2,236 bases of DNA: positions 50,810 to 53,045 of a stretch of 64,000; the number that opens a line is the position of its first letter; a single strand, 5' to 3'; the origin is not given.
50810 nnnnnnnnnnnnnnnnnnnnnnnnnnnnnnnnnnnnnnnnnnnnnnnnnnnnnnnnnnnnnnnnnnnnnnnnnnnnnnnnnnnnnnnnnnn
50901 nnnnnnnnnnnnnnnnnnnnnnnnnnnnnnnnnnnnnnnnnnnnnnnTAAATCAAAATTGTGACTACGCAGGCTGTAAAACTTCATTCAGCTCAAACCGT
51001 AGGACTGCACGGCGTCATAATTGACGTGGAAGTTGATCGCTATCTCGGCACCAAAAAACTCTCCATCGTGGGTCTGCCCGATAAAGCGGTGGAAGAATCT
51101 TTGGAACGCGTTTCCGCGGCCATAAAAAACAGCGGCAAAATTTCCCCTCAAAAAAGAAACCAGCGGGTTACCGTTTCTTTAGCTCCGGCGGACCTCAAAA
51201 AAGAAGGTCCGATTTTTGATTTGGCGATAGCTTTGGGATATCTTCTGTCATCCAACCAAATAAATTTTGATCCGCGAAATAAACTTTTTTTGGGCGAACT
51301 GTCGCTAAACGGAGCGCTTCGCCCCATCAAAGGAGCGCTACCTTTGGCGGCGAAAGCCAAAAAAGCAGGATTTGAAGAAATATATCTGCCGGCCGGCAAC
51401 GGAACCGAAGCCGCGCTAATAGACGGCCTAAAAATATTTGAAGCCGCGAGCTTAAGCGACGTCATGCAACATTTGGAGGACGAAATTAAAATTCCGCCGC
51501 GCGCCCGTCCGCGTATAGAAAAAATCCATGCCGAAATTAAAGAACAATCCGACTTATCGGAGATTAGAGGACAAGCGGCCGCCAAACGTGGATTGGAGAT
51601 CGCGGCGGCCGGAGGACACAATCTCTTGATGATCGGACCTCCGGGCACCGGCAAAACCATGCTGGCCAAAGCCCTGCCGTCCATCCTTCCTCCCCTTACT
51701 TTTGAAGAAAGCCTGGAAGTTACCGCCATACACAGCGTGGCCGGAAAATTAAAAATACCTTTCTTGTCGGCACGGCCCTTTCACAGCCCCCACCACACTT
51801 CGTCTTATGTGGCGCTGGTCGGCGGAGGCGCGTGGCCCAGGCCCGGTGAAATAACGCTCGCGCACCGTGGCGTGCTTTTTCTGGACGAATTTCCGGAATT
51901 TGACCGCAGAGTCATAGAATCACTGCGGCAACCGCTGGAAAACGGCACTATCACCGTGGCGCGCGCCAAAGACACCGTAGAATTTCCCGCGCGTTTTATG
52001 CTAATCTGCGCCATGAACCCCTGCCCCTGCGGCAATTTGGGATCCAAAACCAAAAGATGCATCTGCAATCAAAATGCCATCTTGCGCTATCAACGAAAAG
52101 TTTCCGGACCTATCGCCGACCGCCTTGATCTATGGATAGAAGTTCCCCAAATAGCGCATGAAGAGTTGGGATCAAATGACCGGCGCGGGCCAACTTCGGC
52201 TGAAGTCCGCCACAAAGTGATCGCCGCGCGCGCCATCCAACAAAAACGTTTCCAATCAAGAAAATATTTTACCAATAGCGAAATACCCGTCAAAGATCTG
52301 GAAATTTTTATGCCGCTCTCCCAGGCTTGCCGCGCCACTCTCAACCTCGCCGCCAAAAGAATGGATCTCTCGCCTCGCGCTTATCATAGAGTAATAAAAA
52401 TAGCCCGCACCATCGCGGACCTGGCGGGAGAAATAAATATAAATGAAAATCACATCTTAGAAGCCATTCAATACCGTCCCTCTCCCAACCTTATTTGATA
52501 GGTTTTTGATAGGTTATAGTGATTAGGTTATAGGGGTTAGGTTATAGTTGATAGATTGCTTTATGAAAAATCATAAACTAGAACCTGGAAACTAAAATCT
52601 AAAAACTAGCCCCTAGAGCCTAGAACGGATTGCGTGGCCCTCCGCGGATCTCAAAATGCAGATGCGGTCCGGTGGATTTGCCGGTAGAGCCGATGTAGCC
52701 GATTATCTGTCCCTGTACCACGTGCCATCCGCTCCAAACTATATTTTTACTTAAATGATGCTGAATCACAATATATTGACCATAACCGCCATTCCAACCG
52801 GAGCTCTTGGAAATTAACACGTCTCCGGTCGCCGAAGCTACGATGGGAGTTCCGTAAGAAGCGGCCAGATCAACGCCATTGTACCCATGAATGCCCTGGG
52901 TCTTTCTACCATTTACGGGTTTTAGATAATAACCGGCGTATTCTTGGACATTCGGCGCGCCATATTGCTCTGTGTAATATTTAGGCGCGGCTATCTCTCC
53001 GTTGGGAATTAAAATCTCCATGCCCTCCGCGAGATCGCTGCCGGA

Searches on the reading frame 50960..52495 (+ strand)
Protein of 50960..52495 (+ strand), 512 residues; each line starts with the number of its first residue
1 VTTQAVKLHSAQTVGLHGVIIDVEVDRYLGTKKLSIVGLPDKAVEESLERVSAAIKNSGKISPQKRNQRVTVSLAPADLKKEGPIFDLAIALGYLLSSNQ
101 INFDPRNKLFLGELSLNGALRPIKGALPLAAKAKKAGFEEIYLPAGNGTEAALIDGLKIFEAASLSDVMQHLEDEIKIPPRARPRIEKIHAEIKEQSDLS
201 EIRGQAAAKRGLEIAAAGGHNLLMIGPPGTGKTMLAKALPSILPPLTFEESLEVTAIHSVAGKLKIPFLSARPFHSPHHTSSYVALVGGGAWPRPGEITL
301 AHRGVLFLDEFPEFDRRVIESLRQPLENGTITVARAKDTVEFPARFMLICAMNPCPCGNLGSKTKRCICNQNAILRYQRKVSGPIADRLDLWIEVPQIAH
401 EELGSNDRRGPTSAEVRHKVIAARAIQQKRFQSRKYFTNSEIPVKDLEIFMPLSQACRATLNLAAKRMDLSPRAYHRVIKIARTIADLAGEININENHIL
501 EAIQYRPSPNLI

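Call 8: search_protein_families(library=pfam, proteins=[window:50960-52495:+])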
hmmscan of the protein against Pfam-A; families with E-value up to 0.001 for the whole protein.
window:50960-52495:+ (512 aa): 8 families
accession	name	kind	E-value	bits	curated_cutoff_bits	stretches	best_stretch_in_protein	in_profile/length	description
PF01078.27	Mg_chelatase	-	6.2e-94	313.6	20.3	1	198-402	1-206/207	Magnesium chelatase, subunit ChlI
PF13541.12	ChlI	-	2.7e-37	127.8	27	1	23-147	1-121/121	Subunit ChlI of Mg-chelatase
PF13335.12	Mg_chelatase_C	-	9.5e-30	103.5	26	1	412-506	3-94/94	Magnesium chelatase, subunit ChlI C-terminal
PF07728.20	AAA_5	-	9.2e-11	42.3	22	1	221-356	1-125/139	AAA domain (dynein-related subfamily)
PF00493.29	MCM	-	1.8e-10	40.7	23.3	1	295-355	114-174/224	MCM P-loop domain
PF00158.32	Sigma54_activat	-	1.1e-05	25.7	20.2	0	293-353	84-142/168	Sigma-54 interaction domain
PF00004.35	AAA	-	8.5e-05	23.4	21.2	1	222-243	1-22/131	ATPase family associated with various cellular activities (AAA)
PF05362.19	Lon_C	-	0.0002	21.4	21.1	1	17-171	39-201/205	Lon protease (S16) C-terminal proteolytic domain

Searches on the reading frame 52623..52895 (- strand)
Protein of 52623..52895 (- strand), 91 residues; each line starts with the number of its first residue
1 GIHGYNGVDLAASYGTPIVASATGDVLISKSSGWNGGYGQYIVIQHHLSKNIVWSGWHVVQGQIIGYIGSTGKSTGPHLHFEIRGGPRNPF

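Call 63: search_protein_families(library=pfam, proteins=[window:52623-52895:-], max_evalue=0.001)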
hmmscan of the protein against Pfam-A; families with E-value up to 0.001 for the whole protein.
seq(91 aa): 1 family
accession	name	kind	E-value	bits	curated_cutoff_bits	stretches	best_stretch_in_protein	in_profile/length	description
PF01551.29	Peptidase_M23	-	5.6e-22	78.2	28.7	1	5-85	3-89/96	Peptidase family M23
